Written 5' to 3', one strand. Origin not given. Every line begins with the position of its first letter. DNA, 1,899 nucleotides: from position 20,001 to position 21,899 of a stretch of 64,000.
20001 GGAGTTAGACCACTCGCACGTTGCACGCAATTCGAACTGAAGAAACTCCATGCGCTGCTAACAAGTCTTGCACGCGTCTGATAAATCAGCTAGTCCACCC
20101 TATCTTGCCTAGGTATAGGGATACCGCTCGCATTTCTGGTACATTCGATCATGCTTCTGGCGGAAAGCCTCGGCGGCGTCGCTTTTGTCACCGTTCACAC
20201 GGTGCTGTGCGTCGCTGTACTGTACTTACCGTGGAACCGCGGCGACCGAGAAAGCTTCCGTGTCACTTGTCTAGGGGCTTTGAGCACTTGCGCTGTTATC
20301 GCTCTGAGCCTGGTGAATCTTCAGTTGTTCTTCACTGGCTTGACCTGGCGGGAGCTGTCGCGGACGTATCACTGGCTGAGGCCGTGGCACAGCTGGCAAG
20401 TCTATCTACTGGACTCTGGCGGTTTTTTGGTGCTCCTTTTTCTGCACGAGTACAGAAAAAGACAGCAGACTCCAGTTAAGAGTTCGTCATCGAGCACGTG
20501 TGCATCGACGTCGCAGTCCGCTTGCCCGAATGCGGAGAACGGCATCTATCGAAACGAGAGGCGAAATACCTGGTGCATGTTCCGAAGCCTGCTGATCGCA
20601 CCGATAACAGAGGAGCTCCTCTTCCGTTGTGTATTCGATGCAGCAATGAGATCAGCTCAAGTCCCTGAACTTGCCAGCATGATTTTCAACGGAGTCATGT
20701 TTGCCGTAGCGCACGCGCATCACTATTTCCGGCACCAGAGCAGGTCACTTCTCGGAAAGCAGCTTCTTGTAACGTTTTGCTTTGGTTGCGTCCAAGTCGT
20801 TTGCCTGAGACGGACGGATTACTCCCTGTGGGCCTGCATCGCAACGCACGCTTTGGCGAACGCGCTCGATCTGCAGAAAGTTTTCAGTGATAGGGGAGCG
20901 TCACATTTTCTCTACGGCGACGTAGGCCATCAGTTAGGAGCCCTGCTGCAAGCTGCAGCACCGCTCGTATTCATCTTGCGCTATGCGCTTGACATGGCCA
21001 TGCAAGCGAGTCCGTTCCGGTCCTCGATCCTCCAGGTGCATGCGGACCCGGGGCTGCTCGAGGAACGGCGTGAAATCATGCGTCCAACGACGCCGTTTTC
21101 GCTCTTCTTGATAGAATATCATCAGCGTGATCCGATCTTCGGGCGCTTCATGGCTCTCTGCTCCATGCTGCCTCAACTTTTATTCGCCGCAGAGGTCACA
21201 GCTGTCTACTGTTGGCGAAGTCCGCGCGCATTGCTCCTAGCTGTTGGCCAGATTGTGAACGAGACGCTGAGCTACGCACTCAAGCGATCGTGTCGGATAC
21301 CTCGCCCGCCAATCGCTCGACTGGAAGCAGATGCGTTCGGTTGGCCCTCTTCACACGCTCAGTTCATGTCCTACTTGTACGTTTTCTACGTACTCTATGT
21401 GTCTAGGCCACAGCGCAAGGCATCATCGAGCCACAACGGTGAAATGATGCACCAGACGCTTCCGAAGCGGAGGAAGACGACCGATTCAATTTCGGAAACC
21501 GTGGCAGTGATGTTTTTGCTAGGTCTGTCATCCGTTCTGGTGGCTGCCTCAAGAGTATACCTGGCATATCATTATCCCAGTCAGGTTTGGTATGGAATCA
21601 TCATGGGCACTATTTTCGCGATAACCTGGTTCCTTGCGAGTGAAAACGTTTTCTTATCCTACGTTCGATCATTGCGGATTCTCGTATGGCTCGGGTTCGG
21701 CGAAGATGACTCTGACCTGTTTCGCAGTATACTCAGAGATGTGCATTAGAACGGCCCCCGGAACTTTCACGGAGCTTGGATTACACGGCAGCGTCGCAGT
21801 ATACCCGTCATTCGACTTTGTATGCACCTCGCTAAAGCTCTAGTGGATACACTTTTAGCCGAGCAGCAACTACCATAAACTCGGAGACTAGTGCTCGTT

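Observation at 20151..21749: Single ORF fusing a CAAX protease (RCE1) to dolichyl-diphosphatase (DOLPP1/CWH8)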

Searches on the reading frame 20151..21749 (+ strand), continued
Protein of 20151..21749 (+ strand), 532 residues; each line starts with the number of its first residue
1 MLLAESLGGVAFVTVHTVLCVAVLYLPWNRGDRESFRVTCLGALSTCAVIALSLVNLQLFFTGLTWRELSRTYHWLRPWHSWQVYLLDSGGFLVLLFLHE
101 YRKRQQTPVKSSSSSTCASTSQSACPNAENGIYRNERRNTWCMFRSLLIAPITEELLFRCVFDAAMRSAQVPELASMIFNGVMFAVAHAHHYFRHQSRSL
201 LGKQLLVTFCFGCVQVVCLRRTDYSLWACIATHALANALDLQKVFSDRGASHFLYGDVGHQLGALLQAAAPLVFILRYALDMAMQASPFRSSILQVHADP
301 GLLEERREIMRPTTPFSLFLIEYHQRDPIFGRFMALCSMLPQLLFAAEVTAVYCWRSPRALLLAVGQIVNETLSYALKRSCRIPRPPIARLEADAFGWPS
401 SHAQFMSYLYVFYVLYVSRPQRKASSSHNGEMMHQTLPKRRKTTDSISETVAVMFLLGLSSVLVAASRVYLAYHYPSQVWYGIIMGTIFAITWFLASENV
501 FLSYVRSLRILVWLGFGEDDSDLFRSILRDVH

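Call 62: find_encoding_contigs(protein=P0005, flank=6000, max_places=10)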
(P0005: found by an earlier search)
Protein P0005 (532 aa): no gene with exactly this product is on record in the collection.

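Call 63: find_encoding_contigs(protein=P0006, flank=3000, max_places=10)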
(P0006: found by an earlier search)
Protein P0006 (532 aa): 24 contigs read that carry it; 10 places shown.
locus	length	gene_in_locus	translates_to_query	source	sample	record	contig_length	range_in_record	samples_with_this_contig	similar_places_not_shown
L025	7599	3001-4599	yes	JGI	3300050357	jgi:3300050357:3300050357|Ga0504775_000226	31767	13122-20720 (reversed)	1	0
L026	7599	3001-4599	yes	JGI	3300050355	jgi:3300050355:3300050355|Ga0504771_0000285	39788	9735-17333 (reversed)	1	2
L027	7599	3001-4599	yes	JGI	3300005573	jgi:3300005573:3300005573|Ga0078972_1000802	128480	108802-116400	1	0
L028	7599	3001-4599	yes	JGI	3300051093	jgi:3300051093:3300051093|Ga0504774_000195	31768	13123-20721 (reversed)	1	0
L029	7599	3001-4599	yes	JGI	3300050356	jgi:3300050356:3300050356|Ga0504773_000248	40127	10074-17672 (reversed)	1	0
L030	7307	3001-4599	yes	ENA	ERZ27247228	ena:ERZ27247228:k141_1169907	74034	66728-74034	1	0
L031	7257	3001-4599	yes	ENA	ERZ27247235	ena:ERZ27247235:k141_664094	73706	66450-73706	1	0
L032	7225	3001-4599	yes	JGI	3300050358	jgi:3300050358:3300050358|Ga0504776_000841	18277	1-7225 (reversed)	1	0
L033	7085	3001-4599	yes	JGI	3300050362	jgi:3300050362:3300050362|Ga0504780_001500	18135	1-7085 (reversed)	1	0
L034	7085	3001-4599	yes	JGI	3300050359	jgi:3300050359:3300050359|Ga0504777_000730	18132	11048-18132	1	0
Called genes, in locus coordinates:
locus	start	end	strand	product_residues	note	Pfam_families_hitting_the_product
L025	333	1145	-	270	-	-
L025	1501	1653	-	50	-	-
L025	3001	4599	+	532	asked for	PF02517:Rce1-like, PF01569:PAP2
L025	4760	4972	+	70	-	-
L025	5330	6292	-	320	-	PF00218:IGPS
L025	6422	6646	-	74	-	-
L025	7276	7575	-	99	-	-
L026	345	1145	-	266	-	-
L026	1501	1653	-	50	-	-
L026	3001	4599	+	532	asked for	PF02517:Rce1-like, PF01569:PAP2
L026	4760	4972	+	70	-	-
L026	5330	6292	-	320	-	PF00218:IGPS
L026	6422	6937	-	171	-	-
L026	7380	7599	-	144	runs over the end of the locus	-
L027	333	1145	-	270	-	-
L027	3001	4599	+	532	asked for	PF02517:Rce1-like, PF01569:PAP2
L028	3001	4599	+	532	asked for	PF02517:Rce1-like, PF01569:PAP2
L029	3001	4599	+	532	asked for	PF02517:Rce1-like, PF01569:PAP2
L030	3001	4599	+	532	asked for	PF02517:Rce1-like, PF01569:PAP2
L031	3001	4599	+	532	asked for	PF02517:Rce1-like, PF01569:PAP2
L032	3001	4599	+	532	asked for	PF02517:Rce1-like, PF01569:PAP2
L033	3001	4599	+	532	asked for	PF02517:Rce1-like, PF01569:PAP2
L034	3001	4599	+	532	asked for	PF02517:Rce1-like, PF01569:PAP2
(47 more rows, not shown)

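Call 64: find_encoding_contigs(protein=P0001, flank=3000, max_places=10)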
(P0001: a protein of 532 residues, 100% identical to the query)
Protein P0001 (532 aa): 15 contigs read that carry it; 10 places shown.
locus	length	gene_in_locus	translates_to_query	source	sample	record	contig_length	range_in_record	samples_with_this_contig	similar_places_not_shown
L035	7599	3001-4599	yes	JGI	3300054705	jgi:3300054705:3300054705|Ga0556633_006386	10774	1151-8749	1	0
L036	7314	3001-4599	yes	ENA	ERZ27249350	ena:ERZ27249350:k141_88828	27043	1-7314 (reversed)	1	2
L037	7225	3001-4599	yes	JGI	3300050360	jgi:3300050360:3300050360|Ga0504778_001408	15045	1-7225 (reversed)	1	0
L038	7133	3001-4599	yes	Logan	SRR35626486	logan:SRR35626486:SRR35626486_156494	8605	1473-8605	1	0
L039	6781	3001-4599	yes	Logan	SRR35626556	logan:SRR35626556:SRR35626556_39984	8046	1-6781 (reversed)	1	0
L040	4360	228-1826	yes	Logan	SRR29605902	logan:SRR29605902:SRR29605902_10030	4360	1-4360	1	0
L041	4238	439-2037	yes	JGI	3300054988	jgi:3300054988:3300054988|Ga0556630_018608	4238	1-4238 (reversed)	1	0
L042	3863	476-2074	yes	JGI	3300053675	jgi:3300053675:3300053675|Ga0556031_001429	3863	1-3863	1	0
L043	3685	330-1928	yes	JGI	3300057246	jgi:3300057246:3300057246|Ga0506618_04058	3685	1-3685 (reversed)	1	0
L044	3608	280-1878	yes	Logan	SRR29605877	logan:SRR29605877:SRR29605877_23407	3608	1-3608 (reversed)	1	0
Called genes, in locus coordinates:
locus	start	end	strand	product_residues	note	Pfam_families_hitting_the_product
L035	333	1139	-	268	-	-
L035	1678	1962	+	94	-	-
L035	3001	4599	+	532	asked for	PF02517:Rce1-like, PF01569:PAP2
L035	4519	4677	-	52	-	-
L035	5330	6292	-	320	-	PF00218:IGPS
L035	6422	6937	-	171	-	-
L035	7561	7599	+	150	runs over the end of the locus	-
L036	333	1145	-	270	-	-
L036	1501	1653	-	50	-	-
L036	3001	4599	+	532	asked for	PF02517:Rce1-like, PF01569:PAP2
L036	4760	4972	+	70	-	-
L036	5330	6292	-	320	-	PF00218:IGPS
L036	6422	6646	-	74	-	-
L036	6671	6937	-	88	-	-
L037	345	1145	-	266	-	-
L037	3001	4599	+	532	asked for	PF02517:Rce1-like, PF01569:PAP2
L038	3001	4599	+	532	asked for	PF02517:Rce1-like, PF01569:PAP2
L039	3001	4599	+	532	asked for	PF02517:Rce1-like, PF01569:PAP2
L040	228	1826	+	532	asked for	PF02517:Rce1-like, PF01569:PAP2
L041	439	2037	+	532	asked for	PF02517:Rce1-like, PF01569:PAP2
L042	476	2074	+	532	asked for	PF02517:Rce1-like, PF01569:PAP2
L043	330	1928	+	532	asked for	PF02517:Rce1-like, PF01569:PAP2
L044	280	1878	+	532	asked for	PF02517:Rce1-like, PF01569:PAP2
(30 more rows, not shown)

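Call 68: list_cluster_members(proteins=[P0042, P0043, P0044, P0045, P0046, P0047, P0048, P0049, P0050, P0167])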
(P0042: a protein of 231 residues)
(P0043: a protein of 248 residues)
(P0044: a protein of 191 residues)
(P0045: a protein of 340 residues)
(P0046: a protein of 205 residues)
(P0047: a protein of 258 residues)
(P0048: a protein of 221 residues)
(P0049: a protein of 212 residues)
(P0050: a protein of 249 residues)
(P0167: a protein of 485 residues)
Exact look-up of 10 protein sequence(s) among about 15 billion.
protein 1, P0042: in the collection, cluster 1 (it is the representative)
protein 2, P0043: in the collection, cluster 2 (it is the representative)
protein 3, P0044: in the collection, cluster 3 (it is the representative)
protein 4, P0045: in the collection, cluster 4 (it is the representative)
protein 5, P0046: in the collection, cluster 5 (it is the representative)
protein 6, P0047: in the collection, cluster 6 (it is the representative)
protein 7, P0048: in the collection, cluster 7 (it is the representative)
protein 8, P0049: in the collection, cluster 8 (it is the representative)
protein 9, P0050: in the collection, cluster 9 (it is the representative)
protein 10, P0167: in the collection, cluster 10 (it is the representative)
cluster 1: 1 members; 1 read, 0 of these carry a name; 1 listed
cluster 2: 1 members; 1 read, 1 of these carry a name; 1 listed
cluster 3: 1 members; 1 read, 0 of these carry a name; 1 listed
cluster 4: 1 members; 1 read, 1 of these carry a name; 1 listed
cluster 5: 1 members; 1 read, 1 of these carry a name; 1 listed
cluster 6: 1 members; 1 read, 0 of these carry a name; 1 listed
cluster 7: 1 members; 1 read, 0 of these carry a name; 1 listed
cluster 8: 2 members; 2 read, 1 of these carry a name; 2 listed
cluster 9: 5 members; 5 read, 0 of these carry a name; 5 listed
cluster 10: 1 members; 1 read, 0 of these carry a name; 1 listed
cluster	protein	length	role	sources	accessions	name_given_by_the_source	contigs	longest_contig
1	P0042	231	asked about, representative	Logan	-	-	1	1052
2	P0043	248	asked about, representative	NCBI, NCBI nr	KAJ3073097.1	Dolichyldiphosphatase 1 [Podochytrium sp. JEL0797]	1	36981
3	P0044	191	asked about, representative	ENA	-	-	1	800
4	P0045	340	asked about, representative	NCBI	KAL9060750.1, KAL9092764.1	MAG: hypothetical protein Q9162_000454 [Coniocarpon cinnabarinum]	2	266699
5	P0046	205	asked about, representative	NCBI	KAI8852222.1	phosphatidic acid phosphatase type 2/haloperoxidase, partial [Chytridium lagenaria]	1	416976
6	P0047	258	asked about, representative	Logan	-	-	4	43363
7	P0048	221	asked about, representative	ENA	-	-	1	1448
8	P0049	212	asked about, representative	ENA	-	-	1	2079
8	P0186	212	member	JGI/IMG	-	dolichyldiphosphatase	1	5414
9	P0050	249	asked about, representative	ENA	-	-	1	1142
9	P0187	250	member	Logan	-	-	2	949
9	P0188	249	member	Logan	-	-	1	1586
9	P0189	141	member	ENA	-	-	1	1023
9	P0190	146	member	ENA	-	-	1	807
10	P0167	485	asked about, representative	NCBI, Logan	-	-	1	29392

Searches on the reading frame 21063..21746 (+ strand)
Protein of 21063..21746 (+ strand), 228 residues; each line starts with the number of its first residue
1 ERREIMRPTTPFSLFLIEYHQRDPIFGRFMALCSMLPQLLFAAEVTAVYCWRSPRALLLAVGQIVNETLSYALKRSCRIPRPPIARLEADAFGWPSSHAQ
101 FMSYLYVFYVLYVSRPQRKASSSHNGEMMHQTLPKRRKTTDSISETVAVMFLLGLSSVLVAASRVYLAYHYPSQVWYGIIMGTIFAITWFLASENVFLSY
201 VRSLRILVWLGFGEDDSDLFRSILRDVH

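Call 21: find_homologous_proteins(query=A3, max_evalue=0.001)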
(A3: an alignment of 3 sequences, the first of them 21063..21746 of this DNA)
Query A3 (3 sequences) (228 aa, profile of the alignment): 28 proteins with E <= 0.001 among 8000 candidates.
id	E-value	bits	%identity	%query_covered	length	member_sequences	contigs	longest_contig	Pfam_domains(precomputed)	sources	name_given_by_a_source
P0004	3.1e-36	143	80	28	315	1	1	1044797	-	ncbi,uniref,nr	ncbi:hypothetical protein F1559_005161 [Cyanidiococcus yangmingshanensis]|uniref:Uncharacterized pro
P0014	4.2e-24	103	32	82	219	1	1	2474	PF01569.28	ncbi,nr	ncbi:hypothetical protein GGF42_007861 [Coemansia sp. RSA 2424]|nr:hypothetical protein GGF42_007861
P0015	7.1e-24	103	34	82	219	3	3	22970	PF01569.28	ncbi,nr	ncbi:hypothetical protein GGF44_002953 [Coemansia sp. RSA 1694]|nr:hypothetical protein GGF38_002936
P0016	2.8e-22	97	33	79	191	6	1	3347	PF01569.28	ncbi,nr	ncbi:hypothetical protein IWW57_003834 [Coemansia sp. S610]|nr:hypothetical protein IWW57_003834 [Co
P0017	1.5e-21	95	33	82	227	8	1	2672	PF01569.28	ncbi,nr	ncbi:hypothetical protein GGI08_007140 [Coemansia sp. S2]|nr:hypothetical protein GGI08_007140 [Coem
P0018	9.4e-21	92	31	82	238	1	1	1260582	PF01569.28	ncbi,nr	ncbi:hypothetical protein EDC01DRAFT_494164 [Geopyxis carbonaria]|nr:hypothetical protein EDC01DRAFT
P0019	9.4e-21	92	35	79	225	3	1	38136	PF01569.28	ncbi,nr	ncbi:hypothetical protein GGI24_000513 [Coemansia furcata]|nr:hypothetical protein GGI24_000513 [Coe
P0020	5.5e-19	87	25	89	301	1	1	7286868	PF01569.28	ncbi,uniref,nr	ncbi:PAP2 superfamily-domain-containing protein [Lasiosphaeria miniovina]|uniref:Dolichyldiphosphata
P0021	6.0e-19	87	29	86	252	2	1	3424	PF01569.28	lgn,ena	-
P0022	1.2e-18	86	22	88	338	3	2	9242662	PF01569.28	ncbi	ncbi:hypothetical protein RB594_001759 [Gaeumannomyces avenae]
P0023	2.6e-18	84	25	89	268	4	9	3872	PF01569.28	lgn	-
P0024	2.9e-18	84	34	55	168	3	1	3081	PF01569.28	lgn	-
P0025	2.3e-17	81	26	89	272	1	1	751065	PF01569.28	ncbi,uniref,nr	ncbi:hypothetical protein VMCG_04638 [Cytospora schulzeri]|uniref:Dolichyldiphosphatase n=1 Tax=Cyto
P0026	7.0e-17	80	30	75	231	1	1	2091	PF01569.28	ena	-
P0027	1.8e-15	75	28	79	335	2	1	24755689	PF01569.28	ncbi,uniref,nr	ncbi:lipid phosphate phosphatase gamma isoform X2 [Phoenix dactylifera]|uniref:Lipid phosphate phosp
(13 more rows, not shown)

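Call 53: search_protein_families(library=ncbifam, proteins=[window:21063-21746:+], max_evalue=0.1)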
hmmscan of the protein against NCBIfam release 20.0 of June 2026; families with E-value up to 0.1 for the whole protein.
window:21063-21746:+ (228 aa): 1 family
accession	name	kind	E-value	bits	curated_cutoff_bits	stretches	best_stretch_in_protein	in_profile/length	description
NF047884.1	UdeprDiPSep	equivalog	0.011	15.6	250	1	150-188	144-182/188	undecaprenyl-diphosphatase SepP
